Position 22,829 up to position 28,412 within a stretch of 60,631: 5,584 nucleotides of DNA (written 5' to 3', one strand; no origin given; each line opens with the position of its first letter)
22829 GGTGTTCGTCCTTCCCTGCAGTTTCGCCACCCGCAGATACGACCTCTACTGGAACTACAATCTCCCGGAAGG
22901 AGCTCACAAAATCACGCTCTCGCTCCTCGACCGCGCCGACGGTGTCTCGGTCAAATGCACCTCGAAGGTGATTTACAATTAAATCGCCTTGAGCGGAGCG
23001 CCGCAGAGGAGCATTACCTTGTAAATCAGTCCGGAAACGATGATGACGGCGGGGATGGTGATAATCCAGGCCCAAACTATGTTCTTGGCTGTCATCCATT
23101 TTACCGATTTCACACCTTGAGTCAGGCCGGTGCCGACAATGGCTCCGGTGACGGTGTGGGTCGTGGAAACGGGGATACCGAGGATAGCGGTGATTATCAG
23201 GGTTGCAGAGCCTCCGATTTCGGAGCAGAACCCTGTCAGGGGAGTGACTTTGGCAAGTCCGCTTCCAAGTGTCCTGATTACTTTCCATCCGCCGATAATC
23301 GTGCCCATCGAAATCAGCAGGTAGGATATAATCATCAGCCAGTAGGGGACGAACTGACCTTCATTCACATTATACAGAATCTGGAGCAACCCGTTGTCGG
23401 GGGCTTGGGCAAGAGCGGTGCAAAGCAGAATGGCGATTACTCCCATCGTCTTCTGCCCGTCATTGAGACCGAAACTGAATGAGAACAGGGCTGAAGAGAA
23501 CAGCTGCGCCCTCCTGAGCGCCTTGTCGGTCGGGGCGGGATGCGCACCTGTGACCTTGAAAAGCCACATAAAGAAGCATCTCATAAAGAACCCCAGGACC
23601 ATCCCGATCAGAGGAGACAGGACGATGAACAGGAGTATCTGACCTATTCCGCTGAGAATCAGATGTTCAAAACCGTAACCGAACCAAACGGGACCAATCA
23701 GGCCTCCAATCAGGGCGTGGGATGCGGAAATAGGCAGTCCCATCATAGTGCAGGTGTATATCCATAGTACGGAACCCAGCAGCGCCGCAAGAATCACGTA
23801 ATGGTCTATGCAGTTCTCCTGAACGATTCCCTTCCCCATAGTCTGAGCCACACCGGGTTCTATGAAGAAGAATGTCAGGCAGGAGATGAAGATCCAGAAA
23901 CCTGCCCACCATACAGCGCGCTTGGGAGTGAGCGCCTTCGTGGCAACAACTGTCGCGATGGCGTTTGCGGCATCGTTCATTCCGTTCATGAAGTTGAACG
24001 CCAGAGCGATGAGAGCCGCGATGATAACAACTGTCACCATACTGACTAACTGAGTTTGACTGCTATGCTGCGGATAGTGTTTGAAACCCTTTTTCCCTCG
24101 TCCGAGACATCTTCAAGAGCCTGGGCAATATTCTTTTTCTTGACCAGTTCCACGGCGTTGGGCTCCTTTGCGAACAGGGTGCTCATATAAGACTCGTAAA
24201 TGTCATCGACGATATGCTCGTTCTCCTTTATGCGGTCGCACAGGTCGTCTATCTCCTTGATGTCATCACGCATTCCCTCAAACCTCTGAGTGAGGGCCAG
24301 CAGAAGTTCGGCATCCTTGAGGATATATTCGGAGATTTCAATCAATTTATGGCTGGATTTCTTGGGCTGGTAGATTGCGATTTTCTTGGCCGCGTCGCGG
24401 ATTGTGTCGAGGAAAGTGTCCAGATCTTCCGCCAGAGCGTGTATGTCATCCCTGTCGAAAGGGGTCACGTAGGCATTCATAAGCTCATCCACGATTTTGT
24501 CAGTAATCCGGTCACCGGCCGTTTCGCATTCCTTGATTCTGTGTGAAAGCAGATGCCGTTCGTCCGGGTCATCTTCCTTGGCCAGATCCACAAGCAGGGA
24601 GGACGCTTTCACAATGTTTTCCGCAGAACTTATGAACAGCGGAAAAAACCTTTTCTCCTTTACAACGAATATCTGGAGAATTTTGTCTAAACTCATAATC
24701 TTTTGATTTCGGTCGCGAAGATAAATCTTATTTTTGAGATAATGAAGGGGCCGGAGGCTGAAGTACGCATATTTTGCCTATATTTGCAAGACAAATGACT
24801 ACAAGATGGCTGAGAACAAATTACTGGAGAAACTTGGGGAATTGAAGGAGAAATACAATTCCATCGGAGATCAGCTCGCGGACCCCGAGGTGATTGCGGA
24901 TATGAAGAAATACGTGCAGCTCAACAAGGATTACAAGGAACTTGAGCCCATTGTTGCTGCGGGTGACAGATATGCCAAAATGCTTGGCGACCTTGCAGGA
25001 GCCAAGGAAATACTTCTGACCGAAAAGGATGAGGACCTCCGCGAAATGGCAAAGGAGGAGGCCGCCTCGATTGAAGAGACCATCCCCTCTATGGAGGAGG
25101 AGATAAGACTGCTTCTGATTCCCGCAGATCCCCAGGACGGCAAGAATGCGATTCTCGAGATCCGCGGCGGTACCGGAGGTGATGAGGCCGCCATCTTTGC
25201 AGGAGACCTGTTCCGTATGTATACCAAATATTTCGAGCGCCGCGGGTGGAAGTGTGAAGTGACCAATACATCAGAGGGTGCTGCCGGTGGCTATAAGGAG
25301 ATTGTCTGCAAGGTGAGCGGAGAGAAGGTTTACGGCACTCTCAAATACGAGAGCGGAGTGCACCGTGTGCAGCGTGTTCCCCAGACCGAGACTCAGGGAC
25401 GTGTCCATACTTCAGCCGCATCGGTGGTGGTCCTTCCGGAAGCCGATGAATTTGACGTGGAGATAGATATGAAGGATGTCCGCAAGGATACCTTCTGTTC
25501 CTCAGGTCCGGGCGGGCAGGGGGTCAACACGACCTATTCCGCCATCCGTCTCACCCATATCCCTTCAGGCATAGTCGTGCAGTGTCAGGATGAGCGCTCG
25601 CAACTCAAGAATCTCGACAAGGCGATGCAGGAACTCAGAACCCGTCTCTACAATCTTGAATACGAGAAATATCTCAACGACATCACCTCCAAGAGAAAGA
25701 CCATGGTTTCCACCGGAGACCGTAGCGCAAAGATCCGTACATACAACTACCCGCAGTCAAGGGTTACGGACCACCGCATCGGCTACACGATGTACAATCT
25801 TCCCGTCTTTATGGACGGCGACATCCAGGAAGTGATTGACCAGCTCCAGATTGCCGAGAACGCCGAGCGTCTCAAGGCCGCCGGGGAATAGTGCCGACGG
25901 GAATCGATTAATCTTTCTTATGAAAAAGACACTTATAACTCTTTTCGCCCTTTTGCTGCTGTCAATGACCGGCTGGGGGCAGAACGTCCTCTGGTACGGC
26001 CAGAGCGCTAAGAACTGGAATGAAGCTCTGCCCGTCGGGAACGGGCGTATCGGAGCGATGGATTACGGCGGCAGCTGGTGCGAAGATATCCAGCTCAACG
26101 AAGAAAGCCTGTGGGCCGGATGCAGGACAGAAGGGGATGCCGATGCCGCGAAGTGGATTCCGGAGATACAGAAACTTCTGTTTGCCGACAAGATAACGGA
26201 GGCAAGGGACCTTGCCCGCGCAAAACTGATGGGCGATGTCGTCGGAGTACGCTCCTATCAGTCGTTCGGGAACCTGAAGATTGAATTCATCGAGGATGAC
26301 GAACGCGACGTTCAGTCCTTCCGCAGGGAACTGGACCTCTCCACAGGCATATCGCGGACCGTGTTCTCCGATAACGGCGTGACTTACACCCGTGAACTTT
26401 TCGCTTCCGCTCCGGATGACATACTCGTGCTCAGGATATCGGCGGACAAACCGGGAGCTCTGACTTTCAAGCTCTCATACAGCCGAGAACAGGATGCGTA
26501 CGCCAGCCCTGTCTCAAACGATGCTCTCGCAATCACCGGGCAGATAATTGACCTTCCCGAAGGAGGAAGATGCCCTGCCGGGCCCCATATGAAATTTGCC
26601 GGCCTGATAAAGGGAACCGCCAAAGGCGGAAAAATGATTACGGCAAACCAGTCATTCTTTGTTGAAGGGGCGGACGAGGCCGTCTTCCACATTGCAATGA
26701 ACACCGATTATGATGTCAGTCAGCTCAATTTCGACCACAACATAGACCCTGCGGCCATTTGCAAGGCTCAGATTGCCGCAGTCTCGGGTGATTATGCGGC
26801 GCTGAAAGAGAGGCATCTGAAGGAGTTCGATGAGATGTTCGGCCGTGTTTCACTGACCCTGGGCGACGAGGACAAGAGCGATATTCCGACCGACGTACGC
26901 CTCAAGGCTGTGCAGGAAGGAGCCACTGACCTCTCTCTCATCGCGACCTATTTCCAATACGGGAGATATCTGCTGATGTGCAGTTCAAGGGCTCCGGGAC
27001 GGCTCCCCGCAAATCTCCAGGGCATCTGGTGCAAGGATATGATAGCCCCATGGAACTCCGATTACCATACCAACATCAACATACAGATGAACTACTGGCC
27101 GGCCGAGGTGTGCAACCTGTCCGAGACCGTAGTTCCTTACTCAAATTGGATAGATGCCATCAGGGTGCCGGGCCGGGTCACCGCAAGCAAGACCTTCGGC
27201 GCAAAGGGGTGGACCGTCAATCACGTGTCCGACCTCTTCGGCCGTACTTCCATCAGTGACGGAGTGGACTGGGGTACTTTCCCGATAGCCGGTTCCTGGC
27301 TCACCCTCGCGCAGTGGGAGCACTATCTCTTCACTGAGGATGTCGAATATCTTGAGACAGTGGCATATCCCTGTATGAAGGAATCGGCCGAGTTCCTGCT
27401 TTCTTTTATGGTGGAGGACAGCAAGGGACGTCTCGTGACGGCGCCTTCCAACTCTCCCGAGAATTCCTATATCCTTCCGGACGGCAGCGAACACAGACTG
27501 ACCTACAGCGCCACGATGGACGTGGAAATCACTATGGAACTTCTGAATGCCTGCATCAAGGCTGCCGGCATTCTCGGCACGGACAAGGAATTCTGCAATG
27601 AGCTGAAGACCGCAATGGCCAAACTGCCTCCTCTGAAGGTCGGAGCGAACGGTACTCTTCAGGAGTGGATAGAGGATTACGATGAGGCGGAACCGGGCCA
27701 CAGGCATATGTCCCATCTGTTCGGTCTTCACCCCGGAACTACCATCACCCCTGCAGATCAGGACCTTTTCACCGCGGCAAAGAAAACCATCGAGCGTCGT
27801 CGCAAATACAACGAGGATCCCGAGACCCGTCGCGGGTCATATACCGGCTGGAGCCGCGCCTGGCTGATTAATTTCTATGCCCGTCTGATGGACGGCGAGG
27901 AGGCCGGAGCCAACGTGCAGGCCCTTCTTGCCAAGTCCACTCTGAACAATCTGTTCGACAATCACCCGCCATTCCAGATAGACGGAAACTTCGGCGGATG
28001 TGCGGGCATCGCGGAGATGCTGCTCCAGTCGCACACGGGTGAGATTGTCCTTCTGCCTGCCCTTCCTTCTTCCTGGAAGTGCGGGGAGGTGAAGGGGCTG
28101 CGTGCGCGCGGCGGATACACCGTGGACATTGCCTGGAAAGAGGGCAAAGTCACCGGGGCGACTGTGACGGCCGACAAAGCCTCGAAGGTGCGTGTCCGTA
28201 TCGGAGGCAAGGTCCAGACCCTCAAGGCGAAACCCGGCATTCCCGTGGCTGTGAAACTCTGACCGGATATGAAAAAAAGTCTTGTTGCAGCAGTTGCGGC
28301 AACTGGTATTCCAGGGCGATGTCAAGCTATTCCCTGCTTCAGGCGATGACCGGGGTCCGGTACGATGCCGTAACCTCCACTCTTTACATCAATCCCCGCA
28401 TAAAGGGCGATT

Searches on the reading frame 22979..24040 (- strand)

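Call 18: search_protein_families(library=pfam, proteins=[window:22979-24040:-], max_evalue=0.00001)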
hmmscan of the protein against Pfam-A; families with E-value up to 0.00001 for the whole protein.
window:22979-24040:- (353 aa): 1 family
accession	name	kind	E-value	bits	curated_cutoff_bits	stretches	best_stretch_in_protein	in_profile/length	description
PF01384.25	PHO4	-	1.2e-80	271.6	33.7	1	19-336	1-350/350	Phosphate transporter family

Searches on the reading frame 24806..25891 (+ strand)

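Call 18: search_protein_families(library=pfam, proteins=[window:24806-25891:+], max_evalue=0.00001)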
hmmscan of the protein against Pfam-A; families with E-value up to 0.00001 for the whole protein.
window:24806-25891:+ (361 aa): 2 families
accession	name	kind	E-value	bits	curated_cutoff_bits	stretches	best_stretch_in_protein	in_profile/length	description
PF03462.23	PCRF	-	6.9e-76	254.8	24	1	13-207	1-194/194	PCRF domain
PF00472.26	RF-1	-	2.6e-39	134.2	35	1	215-324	2-116/116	RF-1 domain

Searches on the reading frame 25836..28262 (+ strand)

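Call 3: search_protein_families(library=pfam, proteins=[window:25836-28262:+], max_evalue=0.01)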
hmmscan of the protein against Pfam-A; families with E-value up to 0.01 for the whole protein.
window:25836-28262:+ (808 aa): 3 families
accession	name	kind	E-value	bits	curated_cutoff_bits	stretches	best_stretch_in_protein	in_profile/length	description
PF22124.2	Glyco_hydro_95_cat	-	1.3e-164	548.4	27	1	320-729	2-408/408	Glycosyl hydrolase family 95 catalytic domain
PF14498.12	Glyco_hyd_65N_2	-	1.6e-61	208.8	27.7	1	52-293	1-232/234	Glycosyl hydrolase family 65, N-terminal domain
PF21307.2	Glyco_hydro_95_C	-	3.8e-22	79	27.6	1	731-798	1-68/94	Glycoside hydrolase family 95, C-terminal domain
